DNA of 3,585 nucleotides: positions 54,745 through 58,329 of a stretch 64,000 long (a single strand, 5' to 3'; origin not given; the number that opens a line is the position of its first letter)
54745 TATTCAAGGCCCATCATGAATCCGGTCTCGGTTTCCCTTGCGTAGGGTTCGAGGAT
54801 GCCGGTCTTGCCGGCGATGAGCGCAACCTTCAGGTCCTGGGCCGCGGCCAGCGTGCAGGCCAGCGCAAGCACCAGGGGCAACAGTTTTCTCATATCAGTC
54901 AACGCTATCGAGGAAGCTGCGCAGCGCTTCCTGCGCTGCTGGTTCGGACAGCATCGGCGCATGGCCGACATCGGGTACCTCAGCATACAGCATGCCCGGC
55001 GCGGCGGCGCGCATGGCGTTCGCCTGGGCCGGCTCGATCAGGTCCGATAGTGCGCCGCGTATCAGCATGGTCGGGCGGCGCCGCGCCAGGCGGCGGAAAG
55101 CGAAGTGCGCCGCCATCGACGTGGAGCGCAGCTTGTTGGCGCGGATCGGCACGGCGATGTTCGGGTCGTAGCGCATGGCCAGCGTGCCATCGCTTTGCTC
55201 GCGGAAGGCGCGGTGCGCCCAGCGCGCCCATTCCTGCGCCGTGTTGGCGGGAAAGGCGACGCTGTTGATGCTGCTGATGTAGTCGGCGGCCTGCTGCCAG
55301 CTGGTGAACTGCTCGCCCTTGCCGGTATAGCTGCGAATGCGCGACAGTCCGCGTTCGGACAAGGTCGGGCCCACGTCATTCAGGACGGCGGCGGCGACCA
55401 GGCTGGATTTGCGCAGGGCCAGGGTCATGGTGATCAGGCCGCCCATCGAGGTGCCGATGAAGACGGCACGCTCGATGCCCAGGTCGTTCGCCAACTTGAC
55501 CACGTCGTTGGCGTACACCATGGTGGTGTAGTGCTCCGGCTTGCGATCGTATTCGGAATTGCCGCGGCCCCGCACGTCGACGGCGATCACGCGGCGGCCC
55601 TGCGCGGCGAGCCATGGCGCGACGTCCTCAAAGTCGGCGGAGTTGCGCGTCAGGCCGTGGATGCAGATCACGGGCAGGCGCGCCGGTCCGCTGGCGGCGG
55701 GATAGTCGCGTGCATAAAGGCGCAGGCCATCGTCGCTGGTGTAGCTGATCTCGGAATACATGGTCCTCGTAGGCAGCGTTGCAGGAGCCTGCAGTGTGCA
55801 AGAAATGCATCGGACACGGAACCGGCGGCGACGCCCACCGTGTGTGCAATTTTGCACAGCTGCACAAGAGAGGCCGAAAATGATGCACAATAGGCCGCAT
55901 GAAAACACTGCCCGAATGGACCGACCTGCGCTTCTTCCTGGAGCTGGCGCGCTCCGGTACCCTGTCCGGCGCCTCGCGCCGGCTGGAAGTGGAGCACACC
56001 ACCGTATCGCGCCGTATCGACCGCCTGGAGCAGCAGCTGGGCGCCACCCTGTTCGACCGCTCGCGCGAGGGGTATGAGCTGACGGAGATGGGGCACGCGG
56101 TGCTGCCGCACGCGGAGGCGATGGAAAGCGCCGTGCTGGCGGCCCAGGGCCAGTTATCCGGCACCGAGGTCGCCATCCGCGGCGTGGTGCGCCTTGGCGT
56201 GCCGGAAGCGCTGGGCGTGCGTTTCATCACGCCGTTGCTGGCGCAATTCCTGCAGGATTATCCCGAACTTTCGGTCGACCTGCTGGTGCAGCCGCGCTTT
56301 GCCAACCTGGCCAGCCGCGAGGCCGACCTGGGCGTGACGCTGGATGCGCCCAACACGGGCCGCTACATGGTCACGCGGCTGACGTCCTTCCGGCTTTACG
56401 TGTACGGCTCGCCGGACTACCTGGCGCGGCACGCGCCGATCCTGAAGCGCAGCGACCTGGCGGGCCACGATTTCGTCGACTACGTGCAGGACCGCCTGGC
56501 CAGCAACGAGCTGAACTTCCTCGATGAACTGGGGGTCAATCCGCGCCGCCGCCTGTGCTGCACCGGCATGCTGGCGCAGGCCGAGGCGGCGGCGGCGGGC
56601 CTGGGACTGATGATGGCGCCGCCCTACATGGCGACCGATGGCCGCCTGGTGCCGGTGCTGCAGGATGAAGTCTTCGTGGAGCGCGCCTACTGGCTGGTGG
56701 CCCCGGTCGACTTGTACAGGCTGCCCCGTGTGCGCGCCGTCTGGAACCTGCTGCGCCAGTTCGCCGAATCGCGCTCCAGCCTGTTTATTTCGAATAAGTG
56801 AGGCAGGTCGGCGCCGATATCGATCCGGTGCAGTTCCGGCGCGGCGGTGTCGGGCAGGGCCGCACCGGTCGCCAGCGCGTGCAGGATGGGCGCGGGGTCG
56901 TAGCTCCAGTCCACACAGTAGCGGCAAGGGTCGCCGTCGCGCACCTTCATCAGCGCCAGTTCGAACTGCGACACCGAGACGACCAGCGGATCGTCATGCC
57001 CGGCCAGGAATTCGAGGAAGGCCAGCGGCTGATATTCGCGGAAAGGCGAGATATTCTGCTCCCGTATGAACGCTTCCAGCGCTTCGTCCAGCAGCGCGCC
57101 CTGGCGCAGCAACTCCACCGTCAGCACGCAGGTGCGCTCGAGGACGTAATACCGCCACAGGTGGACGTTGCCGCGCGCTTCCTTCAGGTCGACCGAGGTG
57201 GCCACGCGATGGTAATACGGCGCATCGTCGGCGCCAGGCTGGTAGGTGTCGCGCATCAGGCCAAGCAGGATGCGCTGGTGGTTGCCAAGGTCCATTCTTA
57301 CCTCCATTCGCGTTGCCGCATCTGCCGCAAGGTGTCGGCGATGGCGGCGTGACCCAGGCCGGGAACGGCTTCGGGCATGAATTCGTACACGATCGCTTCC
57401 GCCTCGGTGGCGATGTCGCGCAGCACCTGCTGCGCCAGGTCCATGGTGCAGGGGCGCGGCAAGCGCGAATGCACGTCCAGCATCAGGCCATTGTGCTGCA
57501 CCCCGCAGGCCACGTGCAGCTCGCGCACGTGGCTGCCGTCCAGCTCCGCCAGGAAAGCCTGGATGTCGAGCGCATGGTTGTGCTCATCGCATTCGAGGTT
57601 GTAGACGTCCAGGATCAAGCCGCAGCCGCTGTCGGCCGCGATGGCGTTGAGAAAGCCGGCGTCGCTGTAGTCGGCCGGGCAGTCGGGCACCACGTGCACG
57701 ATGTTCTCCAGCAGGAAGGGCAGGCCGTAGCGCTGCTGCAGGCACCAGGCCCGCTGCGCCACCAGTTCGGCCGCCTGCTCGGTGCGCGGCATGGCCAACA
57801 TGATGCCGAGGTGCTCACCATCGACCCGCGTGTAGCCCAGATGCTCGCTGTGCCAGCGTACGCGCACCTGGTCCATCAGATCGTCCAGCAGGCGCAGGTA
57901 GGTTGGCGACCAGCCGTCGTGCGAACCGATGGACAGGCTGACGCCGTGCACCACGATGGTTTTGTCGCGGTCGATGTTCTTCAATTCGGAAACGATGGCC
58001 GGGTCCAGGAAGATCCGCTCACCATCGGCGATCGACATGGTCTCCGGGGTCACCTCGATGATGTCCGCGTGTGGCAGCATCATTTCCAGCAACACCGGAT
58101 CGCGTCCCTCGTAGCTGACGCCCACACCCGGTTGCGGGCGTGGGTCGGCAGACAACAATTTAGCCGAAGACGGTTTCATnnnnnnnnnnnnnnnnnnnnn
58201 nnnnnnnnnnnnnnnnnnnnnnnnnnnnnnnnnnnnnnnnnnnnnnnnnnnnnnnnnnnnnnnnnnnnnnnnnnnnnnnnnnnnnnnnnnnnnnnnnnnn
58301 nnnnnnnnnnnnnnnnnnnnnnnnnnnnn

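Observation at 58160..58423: Atypical candidate precursor: 87 aa, no signal peptide, single central GGCNCG motif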

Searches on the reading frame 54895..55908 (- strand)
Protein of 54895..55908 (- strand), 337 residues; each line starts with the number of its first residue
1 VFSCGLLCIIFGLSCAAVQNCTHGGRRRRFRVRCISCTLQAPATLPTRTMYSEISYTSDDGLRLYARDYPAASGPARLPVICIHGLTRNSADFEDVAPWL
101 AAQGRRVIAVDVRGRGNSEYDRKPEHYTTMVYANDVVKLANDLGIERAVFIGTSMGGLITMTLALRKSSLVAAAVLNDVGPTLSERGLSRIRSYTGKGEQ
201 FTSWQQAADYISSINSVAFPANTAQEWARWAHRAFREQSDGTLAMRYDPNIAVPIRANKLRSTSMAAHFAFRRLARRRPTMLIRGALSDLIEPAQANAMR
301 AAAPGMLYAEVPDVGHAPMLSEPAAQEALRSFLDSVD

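Call 3: search_protein_families(library=pfam, proteins=[window:54895-55908:-], max_evalue=0.1)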
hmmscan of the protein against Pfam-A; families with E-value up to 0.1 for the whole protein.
window:54895-55908:- (337 aa): 9 families
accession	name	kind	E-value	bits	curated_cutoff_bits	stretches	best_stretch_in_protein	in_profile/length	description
PF00561.26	Abhydrolase_1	-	4.5e-25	89.2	25.8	1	79-323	2-245/245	alpha/beta hydrolase fold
PF12697.13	Abhydrolase_6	-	8e-21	76.1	26.3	1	80-325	1-213/217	Alpha/beta hydrolase family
PF12146.15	Hydrolase_4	-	5.4e-16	59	27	1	77-304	4-218/239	Serine aminopeptidase, S33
PF12740.14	PETase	-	0.00013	21.9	28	1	69-176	46-155/263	PET hydrolase-like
PF05448.18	AXE1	-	0.0013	18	21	1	53-123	58-130/321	Acetyl xylan esterase (AXE1)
PF00326.27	Peptidase_S9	-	0.0067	16.4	22.6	1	93-177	3-95/213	Prolyl oligopeptidase family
PF02129.25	Peptidase_S15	-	0.017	15.3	23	1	61-250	2-192/262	X-Pro dipeptidyl-peptidase (S15 family)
PF00411.24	Ribosomal_S11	-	0.018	15.9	25.1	1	106-182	22-98/110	Ribosomal protein S11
PF05057.20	DUF676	-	0.028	14.3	20.3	1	80-166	8-97/217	Putative serine esterase (DUF676)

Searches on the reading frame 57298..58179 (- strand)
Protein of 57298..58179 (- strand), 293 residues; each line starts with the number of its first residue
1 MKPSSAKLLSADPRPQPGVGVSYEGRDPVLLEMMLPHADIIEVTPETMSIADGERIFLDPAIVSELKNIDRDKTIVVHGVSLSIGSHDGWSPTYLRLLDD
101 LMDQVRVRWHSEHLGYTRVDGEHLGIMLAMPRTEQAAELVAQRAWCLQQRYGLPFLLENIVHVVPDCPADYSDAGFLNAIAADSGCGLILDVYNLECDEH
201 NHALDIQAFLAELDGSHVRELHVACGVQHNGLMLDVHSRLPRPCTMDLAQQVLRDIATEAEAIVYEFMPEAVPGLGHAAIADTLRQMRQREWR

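Call 3: search_protein_families(library=pfam, proteins=[window:57298-58179:-], max_evalue=0.1)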
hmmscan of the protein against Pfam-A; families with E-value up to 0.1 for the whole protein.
window:57298-58179:- (293 aa): 1 family
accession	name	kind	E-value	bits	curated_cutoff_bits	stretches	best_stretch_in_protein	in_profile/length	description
PF05114.20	MbnB_TglH_ChrH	-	5.6e-44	150.8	25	1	33-258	14-234/263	RiPP precursor modification enzyme MbnB/TglH/ChrH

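Call 4: search_protein_families(library=ncbifam, proteins=[window:57298-58179:-], max_evalue=0.1)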
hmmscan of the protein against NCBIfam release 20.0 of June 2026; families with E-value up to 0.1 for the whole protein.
window:57298-58179:- (293 aa): 5 families
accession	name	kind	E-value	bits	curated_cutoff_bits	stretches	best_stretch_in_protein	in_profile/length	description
NF050167.1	MNIO_BufB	equivalog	4.6e-38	131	310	1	63-257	38-236/262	MNIO family bufferin maturase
NF003818.2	PRK05409.1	equivalog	6.4e-33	114.4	360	1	37-242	22-220/264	HvfB family MNIO-type RiPP peptide maturase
NF050151.1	RiPP_MNIO_ApyH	equivalog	6.7e-16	58.3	400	1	17-271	11-264/283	multinuclear non-heme iron-dependent oxidative enzyme ApyH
NF050165.1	MNIO_ChrH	equivalog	1e-11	44.5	600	1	65-230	48-215/363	MNIO family chryseobactin maturase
TIGR04159.2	methbact_MbnB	equivalog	9.2e-09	35.2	325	1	99-267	74-239/261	methanobactin biosynthesis protein MbnB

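Call 32: search_solved_structures(query=window:57298-58179:-, max_evalue=0.001)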
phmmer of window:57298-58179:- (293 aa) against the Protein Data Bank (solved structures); distinct sequences matched with E-value up to 0.001: 4.
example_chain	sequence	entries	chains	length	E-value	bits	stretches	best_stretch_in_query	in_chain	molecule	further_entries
3bww_A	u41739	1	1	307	1.7e-15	60.1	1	73-225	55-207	Protein of unknown function DUF692/COG3220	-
8hci_D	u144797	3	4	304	3.7e-11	45.8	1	17-270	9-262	DUF692 family protein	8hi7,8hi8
7fc0_B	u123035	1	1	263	5.7e-05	25.5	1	101-262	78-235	Methanobactin biosynthesis cassette protein MbnB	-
7fc0_E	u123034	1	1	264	5.7e-05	25.5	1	101-262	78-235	Methanobactin biosynthesis cassette protein MbnB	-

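Call 47: search_solved_structures(query=window:57298-58179:-, max_evalue=0.001, show_alignments=3)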
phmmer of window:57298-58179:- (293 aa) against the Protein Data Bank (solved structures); distinct sequences matched with E-value up to 0.001: 4.
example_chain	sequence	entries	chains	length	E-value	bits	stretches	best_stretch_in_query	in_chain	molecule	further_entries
3bww_A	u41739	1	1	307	1.7e-15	60.1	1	73-225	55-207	Protein of unknown function DUF692/COG3220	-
8hci_D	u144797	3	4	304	3.7e-11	45.8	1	17-270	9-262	DUF692 family protein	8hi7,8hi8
7fc0_B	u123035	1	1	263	5.7e-05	25.5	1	101-262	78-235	Methanobactin biosynthesis cassette protein MbnB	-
7fc0_E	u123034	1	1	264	5.7e-05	25.5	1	101-262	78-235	Methanobactin biosynthesis cassette protein MbnB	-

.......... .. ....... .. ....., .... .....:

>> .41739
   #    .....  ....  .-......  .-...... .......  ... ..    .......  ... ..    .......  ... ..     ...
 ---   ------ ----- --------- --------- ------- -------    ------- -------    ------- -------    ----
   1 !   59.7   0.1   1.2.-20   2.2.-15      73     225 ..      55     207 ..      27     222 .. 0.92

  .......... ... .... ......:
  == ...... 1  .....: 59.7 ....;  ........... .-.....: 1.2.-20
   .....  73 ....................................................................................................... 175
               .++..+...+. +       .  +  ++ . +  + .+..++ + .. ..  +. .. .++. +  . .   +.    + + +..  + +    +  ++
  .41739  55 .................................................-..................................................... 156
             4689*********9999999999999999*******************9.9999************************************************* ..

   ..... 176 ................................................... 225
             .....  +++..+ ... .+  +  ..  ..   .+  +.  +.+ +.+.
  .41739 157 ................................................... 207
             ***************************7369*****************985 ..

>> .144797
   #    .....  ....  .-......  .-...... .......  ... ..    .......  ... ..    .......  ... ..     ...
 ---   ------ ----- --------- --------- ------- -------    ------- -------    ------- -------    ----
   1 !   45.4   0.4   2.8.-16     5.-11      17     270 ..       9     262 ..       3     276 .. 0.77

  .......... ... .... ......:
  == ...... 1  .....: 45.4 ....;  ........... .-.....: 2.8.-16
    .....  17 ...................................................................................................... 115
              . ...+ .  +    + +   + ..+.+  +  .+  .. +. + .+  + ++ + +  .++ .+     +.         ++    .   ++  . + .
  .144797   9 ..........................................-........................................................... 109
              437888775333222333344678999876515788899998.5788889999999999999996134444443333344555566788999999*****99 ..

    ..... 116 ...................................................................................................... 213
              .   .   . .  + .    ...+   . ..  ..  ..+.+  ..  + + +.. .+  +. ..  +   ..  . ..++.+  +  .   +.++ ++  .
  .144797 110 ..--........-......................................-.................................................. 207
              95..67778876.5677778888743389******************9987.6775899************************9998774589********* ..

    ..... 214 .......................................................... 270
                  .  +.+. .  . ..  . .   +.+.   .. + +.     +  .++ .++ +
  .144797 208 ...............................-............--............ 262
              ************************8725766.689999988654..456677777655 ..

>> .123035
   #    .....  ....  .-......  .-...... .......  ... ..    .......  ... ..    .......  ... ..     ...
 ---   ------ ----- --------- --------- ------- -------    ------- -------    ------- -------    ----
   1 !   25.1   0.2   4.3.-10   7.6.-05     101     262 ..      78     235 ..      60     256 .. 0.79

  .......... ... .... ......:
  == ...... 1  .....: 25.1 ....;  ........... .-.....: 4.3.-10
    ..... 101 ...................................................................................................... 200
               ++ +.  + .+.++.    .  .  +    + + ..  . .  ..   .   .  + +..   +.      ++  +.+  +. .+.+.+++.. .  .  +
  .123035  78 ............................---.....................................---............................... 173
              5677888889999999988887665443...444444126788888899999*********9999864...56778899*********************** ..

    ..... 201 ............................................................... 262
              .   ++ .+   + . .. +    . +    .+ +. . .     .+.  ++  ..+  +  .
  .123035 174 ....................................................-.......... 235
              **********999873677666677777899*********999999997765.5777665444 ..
